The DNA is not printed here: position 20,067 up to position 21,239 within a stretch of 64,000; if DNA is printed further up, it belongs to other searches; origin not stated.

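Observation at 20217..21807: Second, lambda-type O/P replication module with in-gene ori iterons: dual replication systems on one element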

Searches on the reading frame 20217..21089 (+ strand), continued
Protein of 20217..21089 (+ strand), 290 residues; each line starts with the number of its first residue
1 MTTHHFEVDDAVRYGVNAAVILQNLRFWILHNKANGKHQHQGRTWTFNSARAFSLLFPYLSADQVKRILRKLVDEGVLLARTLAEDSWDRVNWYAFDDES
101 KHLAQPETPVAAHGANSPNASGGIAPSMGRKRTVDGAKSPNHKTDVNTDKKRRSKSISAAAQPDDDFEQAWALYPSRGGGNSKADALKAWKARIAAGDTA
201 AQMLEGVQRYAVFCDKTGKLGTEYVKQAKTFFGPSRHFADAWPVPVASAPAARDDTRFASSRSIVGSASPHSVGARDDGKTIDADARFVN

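Call 94: find_encoding_contigs(protein=P0002, flank=10000, max_places=2)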
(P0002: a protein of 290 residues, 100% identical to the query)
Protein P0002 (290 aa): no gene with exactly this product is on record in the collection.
